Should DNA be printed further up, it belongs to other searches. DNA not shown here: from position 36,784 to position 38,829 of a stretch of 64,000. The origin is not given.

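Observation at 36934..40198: Orphan double-domain KaiC directly followed by a B12-binding radical SAM (DUF4070) gene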

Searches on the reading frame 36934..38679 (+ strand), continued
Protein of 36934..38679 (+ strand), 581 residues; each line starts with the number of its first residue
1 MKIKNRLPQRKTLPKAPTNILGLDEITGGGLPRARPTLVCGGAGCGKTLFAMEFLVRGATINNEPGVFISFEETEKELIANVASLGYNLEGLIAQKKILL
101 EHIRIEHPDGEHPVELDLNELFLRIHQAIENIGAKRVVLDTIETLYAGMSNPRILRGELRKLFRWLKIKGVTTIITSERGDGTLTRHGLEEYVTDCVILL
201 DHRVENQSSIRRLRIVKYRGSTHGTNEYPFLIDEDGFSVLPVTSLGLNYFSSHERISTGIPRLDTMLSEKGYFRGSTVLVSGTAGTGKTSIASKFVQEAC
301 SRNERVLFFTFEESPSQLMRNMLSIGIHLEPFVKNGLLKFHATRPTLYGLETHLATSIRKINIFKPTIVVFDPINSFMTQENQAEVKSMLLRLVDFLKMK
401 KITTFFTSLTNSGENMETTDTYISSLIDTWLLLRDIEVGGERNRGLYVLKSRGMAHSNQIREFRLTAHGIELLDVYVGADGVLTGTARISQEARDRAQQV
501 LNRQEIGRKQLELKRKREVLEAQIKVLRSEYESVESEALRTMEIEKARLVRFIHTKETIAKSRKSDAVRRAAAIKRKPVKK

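Call 18: find_related_loci(query=window:36934-38679:+, collection=genome_contigs, flank=10000)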
Query window:36934-38679:+ (581 aa) in genome_contigs; peptide patterns used: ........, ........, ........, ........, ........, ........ (x = any residue, [..] = any of these).
600 stretches matched a pattern (row limit reached: there are more); 581 encode a relative of the query (tblastn E <= 1e-3); the best 80 are kept; 80 distinct loci.
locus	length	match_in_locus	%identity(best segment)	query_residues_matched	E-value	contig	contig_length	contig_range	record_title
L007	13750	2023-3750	73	1-576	0e+0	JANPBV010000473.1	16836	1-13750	MAG: Ignavibacteria bacterium isolate VAR_78_metabat_615 VAR_78_k141_3630333, whole genome shotgun sequence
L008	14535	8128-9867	74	1-580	0e+0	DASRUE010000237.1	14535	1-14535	MAG TPA_asm: Bacteroidota bacterium isolate SMAG_U7886 k141_3337652, whole genome shotgun sequence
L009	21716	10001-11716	74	10-581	0e+0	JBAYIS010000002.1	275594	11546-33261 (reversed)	MAG: Bacteroidota bacterium isolate SO_2016_GW1_36 scaffold00061_OW334_2016, whole genome shotgun sequence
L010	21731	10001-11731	74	1-577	0e+0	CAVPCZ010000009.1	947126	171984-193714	MAG: Ignavibacteriota bacterium isolate MFD00032.bin.2.15 genome assembly, contig: contig_14670, whole genome shotgun se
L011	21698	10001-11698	74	1-566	0e+0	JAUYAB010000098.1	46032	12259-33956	MAG: Ignavibacteria bacterium isolate C18_metabat.bin.46 C18_k141_185743, whole genome shotgun sequence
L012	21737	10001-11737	73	1-579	0e+0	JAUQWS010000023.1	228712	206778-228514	MAG: Ignavibacteria bacterium isolate BIN9 contig_31000, whole genome shotgun sequence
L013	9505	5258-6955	75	1-567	0e+0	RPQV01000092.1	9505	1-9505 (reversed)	MAG: Calditrichaeota bacterium isolate metabat2.451 metabat2.451_Contig_134049, whole genome shotgun sequence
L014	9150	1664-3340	73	8-566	0e+0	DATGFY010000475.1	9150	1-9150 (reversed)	MAG TPA_asm: Bacteroidota bacterium isolate SMAG_U9740 k141_534866, whole genome shotgun sequence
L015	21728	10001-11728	71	1-576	0e+0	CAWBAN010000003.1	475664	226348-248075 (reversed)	MAG: uncultured bacterium isolate MFD02979.bin.1.41 genome assembly, contig: contig_60646, whole genome shotgun sequence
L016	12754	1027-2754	71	3-581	0e+0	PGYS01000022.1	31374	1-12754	MAG: Ignavibacteriae bacterium HGW-Ignavibacteriae-3 bjp_ig2158_scaffold_508, whole genome shotgun sequence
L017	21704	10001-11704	72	1-568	0e+0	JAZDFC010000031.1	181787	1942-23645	MAG: bacterium isolate MEGAHIT-group-0.183 k141_232539, whole genome shotgun sequence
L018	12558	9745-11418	76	9-566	0e+0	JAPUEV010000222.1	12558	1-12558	MAG: Ignavibacteria bacterium isolate labscale reactor_MAG34 NODE_3352_length_12558_cov_5.928737, whole genome shotgun s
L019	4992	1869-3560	71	2-566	0e+0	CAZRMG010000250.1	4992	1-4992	MAG TPA_asm: uncultured Melioribacteraceae bacterium isolate SRP294416_co1_188 genome assembly, contig: NODE_41112_lengt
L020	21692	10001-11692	71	4-566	0e+0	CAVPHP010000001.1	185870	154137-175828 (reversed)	MAG: uncultured Ignavibacteriaceae bacterium isolate MFD09964.bin.2.124 genome assembly, contig: contig_10037, whole gen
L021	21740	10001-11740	69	1-580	0e+0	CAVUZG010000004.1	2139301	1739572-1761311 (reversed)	MAG: uncultured Ignavibacteria bacterium isolate MFD05684.bin.1.398 genome assembly, contig: contig_30049, whole genome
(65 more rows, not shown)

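Call 21: search_solved_structures(query=window:36934-38679:+, max_evalue=1e-20, show_alignments=2)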
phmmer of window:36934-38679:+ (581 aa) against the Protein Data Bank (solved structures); distinct sequences matched with E-value up to 1e-20: 43.
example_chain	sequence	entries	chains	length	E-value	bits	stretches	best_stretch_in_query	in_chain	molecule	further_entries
8dba_A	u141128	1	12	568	1.7e-192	644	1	13-566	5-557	Circadian clock protein KaiC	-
8fwi_A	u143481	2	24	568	2.4e-191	640.2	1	13-566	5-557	Circadian clock protein KaiC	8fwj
8db3_A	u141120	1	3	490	2e-183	614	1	14-499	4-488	Circadian clock protein KaiC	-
8zn5_B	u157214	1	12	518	1.4e-104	353.8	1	12-502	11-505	KaiC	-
8jon_A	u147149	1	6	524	4.7e-103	348.8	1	12-492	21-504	Circadian clock oscillator protein KaiC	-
8zn6_F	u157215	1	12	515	1.2e-102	347.5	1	10-497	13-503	KaiC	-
4o0m_A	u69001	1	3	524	1.2e-102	347.5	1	13-497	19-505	Circadian clock protein kinase KaiC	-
7dy1_A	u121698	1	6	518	1.2e-102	347.4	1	13-496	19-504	Circadian clock protein kinase KaiC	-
5jwq_A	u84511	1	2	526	4.8e-102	345.5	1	13-496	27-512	Circadian clock protein kinase KaiC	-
8zn7_D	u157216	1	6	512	1.8e-100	340.3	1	13-500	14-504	KaiC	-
7wdc_A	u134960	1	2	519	1.6e-96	327.2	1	6-500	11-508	Circadian clock protein kinase KaiC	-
1tf7_A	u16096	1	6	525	1.9e-96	327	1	6-501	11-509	KaiC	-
3jzm_A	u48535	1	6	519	1.9e-96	327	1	6-500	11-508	Circadian clock protein kinase kaiC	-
1u9i_A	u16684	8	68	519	2e-96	326.9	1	6-500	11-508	KaiC | Circadian clock protein kinase kaiC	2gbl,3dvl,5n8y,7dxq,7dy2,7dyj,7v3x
7dyi_A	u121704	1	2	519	2.8e-96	326.4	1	6-500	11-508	Circadian clock protein kinase KaiC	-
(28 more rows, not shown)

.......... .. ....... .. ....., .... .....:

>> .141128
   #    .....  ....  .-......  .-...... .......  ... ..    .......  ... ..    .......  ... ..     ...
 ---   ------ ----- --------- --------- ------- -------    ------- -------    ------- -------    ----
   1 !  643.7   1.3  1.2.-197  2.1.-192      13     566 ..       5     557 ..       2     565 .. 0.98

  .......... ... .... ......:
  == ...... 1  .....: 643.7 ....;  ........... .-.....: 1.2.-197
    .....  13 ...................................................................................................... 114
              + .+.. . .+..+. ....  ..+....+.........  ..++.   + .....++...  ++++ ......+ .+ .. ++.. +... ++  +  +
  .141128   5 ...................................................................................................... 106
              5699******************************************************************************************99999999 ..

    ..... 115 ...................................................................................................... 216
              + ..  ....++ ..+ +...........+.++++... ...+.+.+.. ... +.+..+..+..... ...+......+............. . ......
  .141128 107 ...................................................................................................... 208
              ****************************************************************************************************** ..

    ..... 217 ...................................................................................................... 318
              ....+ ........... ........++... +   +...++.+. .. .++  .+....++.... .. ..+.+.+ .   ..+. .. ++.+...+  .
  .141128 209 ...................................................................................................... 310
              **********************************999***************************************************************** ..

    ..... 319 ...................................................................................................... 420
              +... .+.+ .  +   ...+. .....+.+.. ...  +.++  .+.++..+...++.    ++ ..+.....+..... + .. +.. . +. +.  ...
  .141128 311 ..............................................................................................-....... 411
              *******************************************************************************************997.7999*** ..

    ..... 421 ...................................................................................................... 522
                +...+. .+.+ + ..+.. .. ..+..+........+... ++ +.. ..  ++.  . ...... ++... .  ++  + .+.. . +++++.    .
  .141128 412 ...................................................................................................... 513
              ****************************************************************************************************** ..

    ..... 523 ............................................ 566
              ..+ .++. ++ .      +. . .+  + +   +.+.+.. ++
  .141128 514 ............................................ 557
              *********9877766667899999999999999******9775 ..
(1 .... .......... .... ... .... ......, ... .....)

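Call 56: find_encoding_contigs(protein=P0006, flank=10000, max_places=1)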
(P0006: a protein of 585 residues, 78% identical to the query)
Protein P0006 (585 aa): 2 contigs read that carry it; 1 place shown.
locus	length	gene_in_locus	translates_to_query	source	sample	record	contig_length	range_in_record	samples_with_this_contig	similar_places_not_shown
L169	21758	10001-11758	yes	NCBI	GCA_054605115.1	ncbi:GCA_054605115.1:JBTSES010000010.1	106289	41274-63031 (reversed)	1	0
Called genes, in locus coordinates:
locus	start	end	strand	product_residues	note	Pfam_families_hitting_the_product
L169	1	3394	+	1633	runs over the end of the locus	PF05170:AsmA (weak), PF05359:DUF748, PF13116:YhdP (faint), PF05359:DUF748, PF27051:TamB_N, PF04357:TamB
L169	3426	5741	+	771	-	PF07244:POTRA (faint), PF01103:Omp85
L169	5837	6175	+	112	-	PF02482:Ribosomal_S30AE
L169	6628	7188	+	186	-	PF13505:OMP_b-brl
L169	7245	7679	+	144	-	-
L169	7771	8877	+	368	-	-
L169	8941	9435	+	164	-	-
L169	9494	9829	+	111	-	-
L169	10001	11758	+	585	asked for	PF00154:RecA_N (faint), PF06745:ATPase, PF13481:AAA_25 (weak), PF23442:DUF7125 (faint), PF05729:NACHT (faint), PF03796:DnaB_C (weak), PF06745:ATPase, PF13481:AAA_25 (weak), +6 more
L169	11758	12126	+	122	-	PF07689:KaiB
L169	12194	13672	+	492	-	PF02310:B12-binding, PF04055:Radical_SAM, PF13282:DUF4070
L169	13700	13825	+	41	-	-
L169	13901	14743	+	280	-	PF02405:MlaE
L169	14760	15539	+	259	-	PF00005:ABC_tran, PF13304:AAA_21 (faint)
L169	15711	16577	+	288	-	PF02470:MlaD, PF28544:Helical_needle (faint)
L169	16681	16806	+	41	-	-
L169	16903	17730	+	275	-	PF00561:Abhydrolase_1, PF12146:Hydrolase_4, PF12697:Abhydrolase_6, PF00326:Peptidase_S9 (faint)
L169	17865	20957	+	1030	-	PF18962:Por_Secre_tail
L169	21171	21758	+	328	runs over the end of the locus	-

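Call 57: find_encoding_contigs(protein=P0001, flank=10000, max_places=1)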
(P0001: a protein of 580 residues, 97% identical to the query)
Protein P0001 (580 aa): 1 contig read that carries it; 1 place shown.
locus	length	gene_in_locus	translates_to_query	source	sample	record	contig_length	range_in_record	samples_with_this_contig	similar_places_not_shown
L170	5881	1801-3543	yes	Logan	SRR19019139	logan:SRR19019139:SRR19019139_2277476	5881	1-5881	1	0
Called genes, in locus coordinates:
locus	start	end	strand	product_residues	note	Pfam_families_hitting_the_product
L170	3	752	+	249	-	?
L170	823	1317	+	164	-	-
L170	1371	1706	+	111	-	-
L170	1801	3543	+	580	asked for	PF06745:ATPase, PF00004:AAA (faint), PF05729:NACHT (faint), PF12775:AAA_7 (faint), PF13481:AAA_25 (weak), PF13481:AAA_25 (weak), PF03796:DnaB_C, PF06745:ATPase, +5 more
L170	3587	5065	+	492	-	PF02310:B12-binding, PF04055:Radical_SAM, PF13282:DUF4070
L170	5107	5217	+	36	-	-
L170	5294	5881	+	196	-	?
